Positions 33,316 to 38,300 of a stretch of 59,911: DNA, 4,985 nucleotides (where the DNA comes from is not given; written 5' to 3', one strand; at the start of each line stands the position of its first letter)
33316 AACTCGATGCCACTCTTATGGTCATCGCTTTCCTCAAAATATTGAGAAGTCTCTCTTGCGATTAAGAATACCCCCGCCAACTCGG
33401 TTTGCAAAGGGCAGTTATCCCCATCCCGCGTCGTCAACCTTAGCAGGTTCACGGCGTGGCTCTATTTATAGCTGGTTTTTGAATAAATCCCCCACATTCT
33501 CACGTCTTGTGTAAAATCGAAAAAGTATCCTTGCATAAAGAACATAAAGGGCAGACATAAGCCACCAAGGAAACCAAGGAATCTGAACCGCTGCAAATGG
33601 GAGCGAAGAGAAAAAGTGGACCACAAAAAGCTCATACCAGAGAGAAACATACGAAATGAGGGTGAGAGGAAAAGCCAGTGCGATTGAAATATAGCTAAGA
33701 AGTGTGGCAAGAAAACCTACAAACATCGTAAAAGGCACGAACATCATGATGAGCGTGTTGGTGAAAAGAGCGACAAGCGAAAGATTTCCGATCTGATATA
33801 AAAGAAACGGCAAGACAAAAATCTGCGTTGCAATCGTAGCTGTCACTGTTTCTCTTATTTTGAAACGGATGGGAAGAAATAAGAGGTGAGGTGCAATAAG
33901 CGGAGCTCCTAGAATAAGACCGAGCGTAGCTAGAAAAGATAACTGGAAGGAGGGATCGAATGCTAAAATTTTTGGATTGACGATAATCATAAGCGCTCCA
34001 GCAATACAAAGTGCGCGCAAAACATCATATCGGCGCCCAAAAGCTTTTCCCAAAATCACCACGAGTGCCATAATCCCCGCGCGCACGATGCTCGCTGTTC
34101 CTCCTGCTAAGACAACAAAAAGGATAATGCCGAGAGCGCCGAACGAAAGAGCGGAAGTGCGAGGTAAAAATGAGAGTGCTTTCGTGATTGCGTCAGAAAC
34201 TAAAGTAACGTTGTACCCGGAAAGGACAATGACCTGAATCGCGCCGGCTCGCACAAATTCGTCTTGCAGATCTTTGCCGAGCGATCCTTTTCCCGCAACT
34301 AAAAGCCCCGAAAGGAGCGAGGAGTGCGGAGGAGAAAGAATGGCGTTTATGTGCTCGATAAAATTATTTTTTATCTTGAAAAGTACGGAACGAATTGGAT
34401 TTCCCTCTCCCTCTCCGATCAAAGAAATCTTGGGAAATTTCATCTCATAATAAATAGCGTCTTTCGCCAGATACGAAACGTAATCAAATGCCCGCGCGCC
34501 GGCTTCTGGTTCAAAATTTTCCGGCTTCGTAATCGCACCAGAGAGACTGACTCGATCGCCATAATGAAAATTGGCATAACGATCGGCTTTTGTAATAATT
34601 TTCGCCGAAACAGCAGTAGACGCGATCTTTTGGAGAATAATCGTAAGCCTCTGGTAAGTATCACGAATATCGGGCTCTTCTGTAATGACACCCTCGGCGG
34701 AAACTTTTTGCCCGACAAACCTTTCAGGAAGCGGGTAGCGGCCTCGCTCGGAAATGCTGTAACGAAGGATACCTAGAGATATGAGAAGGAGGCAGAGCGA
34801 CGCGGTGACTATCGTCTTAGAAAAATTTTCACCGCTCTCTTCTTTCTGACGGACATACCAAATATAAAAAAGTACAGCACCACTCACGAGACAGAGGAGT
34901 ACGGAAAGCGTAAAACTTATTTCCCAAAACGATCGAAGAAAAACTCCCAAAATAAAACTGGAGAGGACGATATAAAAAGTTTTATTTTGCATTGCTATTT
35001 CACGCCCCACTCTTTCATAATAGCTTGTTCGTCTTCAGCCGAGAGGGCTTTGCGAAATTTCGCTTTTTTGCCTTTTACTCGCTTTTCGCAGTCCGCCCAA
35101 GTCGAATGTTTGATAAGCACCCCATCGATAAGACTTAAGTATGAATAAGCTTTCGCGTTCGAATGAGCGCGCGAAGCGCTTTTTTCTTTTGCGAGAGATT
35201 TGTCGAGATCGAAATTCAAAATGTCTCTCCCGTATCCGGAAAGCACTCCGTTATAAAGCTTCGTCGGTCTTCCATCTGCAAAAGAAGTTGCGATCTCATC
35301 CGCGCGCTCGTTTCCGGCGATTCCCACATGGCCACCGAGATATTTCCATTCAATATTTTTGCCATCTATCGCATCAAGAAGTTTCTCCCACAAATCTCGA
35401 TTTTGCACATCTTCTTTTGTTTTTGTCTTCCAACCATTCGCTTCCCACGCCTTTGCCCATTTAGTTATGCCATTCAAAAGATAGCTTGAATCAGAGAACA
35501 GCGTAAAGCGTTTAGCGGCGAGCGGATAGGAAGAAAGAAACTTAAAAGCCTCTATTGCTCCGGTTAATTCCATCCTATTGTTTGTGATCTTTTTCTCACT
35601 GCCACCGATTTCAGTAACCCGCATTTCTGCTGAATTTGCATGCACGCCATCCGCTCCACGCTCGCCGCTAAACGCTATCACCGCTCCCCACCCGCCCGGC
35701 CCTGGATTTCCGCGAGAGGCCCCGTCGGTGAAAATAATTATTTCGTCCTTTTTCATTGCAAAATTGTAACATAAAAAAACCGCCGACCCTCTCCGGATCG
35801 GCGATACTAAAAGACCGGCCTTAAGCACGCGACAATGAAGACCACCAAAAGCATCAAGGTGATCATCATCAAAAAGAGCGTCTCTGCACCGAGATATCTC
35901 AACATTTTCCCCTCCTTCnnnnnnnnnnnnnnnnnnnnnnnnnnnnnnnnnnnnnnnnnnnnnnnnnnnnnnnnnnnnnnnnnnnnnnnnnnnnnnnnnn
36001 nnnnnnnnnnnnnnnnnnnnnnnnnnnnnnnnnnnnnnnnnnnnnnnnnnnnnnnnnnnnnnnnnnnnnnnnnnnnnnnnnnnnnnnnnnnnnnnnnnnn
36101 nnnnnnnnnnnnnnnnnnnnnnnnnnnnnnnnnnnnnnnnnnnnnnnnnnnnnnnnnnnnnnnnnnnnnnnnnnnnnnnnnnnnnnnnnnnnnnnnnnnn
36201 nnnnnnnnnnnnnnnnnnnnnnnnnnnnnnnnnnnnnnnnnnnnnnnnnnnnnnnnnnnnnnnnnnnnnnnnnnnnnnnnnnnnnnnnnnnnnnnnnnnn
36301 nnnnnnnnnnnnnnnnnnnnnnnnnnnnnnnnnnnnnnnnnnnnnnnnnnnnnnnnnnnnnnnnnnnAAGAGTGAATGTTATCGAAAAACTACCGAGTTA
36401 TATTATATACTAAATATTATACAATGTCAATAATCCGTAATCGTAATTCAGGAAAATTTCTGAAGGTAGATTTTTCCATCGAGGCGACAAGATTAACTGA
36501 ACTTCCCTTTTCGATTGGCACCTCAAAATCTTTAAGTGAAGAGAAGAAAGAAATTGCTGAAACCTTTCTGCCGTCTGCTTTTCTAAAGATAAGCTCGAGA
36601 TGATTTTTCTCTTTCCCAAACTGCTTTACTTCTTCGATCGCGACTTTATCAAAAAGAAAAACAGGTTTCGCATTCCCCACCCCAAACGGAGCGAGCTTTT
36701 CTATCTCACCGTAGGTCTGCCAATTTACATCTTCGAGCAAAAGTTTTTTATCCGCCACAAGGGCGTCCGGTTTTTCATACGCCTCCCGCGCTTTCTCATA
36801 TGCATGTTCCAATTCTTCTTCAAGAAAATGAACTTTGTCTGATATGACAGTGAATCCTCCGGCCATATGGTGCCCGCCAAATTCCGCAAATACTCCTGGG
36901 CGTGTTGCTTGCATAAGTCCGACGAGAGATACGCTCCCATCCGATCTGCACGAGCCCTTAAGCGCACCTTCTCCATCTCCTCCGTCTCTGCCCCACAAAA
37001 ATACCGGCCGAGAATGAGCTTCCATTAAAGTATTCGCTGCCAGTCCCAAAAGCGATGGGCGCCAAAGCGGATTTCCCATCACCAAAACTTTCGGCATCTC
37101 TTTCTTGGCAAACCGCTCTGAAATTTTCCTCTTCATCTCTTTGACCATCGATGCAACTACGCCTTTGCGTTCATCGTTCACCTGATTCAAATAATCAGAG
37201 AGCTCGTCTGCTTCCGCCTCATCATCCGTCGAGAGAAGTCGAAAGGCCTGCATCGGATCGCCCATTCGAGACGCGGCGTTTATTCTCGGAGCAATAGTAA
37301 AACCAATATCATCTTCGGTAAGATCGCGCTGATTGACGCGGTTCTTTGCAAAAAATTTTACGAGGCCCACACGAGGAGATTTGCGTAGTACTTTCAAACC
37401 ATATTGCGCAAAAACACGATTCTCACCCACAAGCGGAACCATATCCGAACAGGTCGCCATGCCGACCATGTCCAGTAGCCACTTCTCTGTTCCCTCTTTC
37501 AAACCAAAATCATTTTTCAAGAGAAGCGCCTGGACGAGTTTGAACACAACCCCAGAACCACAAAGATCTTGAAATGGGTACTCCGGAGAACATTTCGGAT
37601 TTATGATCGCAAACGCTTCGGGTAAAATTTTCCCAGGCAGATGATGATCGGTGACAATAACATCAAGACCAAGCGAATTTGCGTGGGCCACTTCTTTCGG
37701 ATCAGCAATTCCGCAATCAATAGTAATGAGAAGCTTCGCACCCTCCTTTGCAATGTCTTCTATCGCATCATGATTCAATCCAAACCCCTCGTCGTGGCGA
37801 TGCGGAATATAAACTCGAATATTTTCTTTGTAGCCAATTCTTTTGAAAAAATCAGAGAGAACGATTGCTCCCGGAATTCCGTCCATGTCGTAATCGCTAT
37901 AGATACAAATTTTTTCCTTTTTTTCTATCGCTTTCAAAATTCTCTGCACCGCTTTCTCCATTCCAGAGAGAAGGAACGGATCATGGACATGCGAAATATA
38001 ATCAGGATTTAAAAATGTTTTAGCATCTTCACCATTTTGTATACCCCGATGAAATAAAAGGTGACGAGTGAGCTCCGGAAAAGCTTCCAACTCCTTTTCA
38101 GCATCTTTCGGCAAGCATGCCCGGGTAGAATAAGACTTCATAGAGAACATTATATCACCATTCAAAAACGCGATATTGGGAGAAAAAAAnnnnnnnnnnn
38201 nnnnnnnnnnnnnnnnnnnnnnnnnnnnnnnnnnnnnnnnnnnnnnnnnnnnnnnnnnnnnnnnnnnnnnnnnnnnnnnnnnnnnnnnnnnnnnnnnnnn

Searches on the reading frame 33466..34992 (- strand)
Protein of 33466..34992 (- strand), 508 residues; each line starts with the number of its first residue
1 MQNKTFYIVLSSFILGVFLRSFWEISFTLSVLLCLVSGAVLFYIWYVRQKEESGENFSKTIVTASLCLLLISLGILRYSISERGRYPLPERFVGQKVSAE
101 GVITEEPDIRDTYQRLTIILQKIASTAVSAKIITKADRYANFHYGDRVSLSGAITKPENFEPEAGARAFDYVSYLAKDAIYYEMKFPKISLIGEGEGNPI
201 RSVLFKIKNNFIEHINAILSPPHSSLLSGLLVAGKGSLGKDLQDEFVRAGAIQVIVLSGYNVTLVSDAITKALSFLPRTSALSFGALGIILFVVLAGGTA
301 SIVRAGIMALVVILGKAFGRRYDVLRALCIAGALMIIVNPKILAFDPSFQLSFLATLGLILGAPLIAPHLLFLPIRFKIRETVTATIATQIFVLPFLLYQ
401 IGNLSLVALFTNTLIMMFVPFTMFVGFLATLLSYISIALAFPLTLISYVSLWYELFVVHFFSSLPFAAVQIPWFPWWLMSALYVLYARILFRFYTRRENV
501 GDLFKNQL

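Call 59: search_protein_families(library=pfam, proteins=[window:33466-34992:-], max_evalue=0.001)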
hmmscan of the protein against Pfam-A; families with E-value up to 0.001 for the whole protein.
window:33466-34992:- (508 aa): 2 families
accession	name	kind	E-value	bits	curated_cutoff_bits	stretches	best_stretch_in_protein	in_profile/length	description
PF03772.21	Competence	-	4.2e-39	135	23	1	230-491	1-265/270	Competence protein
PF13567.11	DUF4131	-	3.9e-17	62.9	31.6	1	27-191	5-164/165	Domain of unknown function (DUF4131)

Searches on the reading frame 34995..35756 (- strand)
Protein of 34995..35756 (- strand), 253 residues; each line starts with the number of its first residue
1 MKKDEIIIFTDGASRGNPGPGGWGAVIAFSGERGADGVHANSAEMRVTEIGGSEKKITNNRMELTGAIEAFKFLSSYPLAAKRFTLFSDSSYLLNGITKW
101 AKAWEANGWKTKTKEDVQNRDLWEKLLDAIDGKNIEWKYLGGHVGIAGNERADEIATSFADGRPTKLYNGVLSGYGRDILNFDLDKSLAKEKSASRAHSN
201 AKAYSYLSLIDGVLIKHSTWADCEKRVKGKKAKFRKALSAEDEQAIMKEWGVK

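Call 59: search_protein_families(library=pfam, proteins=[window:34995-35756:-], max_evalue=0.001)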
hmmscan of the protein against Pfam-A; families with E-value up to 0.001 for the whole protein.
window:34995-35756:- (253 aa): 1 family
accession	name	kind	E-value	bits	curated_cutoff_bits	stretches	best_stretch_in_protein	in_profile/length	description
PF00075.30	RNase_H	-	6e-36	124.2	25.8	1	5-158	3-138/141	RNase H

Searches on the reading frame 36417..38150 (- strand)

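Call 59: search_protein_families(library=pfam, proteins=[window:36417-38150:-], max_evalue=0.001)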
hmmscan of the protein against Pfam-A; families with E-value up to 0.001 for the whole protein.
window:36417-38150:- (577 aa): 3 families
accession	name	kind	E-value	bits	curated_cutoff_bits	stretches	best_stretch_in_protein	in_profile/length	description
PF01368.27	DHH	-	5.1e-24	85.4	28.1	1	80-228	1-120/125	DHH family, N-terminal domain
PF17768.7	RecJ_OB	-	1.4e-21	77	27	1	467-575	2-107/107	RecJ OB domain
PF02272.25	DHHA1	-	6.9e-08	33.3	25.9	1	354-456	3-98/102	DHHA1 domain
